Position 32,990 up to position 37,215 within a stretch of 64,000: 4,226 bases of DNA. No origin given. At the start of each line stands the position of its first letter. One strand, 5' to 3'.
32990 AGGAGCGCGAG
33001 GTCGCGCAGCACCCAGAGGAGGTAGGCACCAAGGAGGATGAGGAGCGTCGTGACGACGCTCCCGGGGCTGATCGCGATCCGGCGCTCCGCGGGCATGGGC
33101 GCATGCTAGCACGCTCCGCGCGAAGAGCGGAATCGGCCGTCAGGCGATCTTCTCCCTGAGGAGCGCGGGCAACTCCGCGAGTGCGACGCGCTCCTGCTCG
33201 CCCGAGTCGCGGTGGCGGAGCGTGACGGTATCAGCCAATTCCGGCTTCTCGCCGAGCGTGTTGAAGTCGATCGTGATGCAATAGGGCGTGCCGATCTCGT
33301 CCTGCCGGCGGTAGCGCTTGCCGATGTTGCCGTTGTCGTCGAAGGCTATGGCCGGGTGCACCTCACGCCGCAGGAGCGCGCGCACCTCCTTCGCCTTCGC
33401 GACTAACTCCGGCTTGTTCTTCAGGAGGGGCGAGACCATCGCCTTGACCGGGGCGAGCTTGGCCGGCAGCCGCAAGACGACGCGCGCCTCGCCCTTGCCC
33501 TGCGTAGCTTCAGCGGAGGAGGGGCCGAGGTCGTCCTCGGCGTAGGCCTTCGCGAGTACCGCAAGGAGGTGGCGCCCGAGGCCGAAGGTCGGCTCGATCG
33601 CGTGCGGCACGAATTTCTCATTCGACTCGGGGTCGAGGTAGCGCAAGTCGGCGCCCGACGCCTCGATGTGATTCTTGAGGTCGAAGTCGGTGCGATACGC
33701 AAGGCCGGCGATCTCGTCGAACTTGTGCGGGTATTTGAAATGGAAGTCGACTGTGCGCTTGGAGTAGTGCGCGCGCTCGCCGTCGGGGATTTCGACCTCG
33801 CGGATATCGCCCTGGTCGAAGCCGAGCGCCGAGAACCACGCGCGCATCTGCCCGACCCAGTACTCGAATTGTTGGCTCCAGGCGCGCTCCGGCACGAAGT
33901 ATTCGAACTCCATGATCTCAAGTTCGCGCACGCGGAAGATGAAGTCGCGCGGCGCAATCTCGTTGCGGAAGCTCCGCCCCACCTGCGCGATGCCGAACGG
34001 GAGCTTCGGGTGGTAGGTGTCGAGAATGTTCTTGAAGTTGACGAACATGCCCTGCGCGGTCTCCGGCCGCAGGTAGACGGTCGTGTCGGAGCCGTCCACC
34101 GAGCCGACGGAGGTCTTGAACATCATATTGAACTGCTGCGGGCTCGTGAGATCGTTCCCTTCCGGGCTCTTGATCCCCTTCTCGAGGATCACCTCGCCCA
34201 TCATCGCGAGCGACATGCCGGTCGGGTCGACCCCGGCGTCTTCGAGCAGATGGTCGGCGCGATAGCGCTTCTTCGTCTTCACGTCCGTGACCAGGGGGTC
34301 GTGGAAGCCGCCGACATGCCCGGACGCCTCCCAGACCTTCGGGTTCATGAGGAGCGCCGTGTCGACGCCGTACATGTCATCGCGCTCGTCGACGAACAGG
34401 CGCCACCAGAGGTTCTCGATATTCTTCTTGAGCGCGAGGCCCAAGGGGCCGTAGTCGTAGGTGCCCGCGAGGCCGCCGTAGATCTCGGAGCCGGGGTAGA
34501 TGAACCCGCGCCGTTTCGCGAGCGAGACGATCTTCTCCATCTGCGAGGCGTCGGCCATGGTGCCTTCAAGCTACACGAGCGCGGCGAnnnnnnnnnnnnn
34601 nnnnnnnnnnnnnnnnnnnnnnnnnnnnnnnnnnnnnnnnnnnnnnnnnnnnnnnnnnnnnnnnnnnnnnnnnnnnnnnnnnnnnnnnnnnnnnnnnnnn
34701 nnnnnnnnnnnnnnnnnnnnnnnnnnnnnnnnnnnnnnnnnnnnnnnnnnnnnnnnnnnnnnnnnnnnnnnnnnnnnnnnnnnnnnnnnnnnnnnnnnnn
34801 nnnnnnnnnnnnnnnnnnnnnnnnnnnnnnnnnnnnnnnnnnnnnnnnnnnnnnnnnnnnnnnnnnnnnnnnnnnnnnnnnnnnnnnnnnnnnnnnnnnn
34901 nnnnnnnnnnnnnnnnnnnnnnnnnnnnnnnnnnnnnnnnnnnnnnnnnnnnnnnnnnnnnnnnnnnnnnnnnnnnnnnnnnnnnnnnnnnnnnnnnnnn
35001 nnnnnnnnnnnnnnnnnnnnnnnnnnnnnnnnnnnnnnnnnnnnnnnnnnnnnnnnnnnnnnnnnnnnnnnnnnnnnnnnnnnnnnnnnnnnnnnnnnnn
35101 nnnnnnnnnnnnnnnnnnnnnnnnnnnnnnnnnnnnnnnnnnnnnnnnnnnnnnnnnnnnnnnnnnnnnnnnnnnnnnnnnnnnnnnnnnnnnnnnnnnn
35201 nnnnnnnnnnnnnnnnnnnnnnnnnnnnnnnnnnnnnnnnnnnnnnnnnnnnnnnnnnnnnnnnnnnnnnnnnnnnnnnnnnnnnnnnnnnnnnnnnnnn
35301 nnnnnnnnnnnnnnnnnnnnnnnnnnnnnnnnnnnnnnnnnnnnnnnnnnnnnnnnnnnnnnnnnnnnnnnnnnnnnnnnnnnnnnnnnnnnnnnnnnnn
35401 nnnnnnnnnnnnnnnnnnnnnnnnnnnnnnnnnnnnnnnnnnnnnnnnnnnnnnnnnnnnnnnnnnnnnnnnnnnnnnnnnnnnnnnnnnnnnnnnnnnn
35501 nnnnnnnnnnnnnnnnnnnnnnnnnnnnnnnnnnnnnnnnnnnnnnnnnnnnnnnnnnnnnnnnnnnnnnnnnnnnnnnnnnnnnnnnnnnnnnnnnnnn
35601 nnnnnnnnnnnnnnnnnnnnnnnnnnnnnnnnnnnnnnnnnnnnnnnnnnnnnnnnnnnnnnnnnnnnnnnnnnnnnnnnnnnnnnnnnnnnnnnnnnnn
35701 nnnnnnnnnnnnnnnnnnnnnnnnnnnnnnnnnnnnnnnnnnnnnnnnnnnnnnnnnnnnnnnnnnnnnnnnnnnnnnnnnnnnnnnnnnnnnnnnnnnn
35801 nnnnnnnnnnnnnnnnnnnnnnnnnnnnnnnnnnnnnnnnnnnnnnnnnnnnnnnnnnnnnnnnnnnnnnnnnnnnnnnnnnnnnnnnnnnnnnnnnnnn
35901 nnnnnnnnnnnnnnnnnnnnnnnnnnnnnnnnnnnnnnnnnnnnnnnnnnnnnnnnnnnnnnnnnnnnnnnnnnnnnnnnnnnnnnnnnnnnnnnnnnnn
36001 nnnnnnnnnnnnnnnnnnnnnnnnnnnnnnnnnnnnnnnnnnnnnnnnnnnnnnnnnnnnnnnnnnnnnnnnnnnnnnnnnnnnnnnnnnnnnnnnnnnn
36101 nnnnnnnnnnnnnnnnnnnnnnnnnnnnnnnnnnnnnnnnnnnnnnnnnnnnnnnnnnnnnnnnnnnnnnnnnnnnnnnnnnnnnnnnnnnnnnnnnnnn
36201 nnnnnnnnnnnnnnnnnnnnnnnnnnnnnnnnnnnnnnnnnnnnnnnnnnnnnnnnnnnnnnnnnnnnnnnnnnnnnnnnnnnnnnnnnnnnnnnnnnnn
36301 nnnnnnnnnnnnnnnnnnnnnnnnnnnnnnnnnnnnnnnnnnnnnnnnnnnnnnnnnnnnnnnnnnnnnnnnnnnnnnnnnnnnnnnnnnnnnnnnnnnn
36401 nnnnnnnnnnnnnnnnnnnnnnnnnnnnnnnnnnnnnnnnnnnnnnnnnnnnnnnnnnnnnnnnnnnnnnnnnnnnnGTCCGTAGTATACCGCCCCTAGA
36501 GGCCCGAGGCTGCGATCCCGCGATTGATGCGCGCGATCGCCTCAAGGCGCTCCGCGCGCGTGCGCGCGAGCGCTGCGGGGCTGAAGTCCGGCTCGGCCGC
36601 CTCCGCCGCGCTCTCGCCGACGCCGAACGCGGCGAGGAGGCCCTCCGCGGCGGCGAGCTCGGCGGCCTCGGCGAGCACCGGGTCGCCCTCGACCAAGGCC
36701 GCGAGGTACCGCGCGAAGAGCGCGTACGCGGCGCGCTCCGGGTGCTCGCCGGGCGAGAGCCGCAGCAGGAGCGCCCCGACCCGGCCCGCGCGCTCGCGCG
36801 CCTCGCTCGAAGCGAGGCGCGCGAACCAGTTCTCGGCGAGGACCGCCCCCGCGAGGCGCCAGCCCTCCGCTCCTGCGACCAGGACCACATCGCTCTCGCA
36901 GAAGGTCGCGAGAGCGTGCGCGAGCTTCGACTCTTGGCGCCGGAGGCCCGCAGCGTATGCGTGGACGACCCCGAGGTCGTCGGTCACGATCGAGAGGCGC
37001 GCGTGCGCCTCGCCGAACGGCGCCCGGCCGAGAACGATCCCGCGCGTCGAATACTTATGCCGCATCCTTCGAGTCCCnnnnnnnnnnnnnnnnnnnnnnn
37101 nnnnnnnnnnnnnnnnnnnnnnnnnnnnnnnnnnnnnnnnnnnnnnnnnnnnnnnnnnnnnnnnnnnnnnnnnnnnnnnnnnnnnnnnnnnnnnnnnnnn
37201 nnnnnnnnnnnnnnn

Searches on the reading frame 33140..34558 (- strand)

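Call 68: search_protein_families(library=pfam, proteins=[window:33140-34558:-], max_evalue=0.0001)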
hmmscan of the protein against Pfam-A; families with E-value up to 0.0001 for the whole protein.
window:33140-34558:- (472 aa): 2 families
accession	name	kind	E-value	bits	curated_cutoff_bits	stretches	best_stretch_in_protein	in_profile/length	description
PF03129.25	HGTP_anticodon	-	2.5e-18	66.5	21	1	372-469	1-93/94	Anticodon binding domain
PF00587.30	tRNA-synt_2b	-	2.3e-13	51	29.3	1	158-336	8-177/179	tRNA synthetase class II core domain (G, H, P, S and T)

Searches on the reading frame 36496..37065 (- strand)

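Call 68: search_protein_families(library=pfam, proteins=[window:36496-37065:-], max_evalue=0.0001)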
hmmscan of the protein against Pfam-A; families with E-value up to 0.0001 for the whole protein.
window:36496-37065:- (189 aa): 1 family
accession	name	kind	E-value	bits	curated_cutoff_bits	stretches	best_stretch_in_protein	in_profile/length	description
PF11967.14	RecO_N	-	7.7e-11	42.3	27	1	1-63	1-62/80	Recombination protein O N terminal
